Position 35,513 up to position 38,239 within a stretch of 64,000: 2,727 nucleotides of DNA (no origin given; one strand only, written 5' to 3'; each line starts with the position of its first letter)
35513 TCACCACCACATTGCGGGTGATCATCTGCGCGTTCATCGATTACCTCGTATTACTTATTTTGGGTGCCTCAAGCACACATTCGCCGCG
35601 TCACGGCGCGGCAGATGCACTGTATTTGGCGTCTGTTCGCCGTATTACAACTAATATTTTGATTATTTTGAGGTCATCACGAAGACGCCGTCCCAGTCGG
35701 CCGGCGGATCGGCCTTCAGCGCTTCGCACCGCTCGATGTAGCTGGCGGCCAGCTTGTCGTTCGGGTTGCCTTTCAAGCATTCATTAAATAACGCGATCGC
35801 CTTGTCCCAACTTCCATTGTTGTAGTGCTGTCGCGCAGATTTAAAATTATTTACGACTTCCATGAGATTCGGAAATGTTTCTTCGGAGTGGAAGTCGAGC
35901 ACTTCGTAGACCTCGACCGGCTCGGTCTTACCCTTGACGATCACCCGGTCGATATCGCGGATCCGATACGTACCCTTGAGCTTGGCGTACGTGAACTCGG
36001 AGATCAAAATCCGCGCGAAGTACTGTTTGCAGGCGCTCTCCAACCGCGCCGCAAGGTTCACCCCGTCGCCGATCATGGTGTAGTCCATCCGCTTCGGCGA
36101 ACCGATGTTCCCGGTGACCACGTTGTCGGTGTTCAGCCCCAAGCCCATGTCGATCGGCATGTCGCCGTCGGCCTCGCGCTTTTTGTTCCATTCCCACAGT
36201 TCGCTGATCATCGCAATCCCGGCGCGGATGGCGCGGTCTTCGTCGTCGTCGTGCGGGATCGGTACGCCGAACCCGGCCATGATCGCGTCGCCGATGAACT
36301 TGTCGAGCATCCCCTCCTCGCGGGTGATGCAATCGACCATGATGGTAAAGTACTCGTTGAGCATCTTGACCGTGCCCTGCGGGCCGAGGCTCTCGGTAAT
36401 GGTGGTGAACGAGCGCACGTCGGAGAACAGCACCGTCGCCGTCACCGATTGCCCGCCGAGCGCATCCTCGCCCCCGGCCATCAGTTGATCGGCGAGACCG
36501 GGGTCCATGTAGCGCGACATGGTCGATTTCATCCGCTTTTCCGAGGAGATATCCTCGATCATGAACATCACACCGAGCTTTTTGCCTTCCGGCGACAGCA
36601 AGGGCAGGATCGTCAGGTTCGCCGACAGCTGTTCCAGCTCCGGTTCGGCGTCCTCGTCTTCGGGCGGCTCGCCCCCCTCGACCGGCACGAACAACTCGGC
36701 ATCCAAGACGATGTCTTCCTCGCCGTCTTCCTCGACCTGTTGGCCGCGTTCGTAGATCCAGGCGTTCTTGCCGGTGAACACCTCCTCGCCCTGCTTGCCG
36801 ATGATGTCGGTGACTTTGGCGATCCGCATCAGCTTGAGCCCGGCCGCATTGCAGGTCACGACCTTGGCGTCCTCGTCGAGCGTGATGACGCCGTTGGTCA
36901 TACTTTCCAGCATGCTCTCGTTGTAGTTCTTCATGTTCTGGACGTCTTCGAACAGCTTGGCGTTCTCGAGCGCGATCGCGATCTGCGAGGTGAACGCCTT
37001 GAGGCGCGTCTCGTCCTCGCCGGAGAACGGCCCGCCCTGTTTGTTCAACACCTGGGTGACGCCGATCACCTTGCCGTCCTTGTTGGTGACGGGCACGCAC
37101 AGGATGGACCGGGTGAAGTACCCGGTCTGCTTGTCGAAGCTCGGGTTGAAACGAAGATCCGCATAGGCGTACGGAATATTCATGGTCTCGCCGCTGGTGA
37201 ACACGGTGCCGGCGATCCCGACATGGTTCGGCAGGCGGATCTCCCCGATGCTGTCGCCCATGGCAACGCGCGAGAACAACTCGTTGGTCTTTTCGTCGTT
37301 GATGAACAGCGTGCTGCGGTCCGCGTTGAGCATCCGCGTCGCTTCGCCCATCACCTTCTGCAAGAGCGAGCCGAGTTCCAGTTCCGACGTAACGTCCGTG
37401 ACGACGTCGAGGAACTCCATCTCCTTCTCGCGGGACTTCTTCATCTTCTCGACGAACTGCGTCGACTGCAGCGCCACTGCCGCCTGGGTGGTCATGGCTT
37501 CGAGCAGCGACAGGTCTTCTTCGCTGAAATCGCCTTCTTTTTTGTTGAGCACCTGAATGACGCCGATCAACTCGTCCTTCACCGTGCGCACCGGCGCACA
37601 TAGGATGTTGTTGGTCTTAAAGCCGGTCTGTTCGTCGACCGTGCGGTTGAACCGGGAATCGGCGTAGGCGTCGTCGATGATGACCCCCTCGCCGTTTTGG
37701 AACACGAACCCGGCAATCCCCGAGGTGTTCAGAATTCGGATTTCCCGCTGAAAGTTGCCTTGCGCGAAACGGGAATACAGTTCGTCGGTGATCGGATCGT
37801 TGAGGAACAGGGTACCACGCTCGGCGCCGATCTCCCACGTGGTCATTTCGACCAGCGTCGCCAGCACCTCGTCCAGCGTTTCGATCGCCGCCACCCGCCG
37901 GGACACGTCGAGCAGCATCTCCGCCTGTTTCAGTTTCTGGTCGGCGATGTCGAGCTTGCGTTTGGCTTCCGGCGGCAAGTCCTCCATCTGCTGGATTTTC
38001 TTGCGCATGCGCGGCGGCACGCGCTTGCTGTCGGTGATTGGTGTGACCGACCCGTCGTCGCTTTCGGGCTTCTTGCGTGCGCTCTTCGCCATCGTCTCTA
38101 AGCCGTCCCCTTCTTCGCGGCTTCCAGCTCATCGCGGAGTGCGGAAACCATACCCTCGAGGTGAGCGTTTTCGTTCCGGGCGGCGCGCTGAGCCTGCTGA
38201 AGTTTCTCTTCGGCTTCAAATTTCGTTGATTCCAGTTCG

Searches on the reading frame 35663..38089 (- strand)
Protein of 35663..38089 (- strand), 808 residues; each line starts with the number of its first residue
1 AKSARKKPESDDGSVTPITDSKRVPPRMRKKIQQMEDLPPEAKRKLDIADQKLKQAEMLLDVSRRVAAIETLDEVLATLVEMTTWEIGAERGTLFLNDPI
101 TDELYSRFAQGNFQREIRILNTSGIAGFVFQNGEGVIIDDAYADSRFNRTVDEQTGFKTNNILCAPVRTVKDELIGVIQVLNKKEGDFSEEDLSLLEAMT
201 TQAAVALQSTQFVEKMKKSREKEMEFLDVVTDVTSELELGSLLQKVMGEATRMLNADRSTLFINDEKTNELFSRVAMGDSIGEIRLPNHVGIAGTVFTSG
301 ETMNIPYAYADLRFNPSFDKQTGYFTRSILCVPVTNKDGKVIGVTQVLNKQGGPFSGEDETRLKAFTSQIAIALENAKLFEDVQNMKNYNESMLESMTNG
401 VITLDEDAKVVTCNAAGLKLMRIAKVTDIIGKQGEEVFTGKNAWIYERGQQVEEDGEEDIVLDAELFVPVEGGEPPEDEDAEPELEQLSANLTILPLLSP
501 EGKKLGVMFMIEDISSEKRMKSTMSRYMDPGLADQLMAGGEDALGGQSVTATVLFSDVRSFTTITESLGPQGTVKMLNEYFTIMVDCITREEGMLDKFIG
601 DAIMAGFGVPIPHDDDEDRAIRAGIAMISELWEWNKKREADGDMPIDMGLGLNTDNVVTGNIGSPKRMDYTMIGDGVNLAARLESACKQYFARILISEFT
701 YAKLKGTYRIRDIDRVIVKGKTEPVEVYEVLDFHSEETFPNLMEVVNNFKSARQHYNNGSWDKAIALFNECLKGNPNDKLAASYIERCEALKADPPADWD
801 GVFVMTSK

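Call 71: search_protein_families(library=pfam, proteins=[window:35663-38089:-], max_evalue=0.00001)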
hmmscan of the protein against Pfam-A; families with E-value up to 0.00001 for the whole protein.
window:35663-38089:- (808 aa): 6 families
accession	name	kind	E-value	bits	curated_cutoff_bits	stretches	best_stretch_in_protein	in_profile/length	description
PF01590.32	GAF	-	1.9e-38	132.5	22.4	2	239-374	2-133/133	GAF domain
PF13185.12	GAF_2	-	2.6e-31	109.1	28.6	2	70-208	6-136/136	GAF domain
PF00211.25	Guanylate_cyc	-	2.5e-23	83.1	21.9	1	550-724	8-176/183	Adenylate and Guanylate cyclase catalytic domain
PF13492.12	GAF_3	-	7.4e-23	81.8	27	2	239-376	2-129/129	GAF domain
PF08448.16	PAS_4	-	1.4e-06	29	23.1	0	394-519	1-110/110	PAS fold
PF00989.32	PAS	-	4.5e-06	27.1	22.6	0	391-514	4-113/113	PAS fold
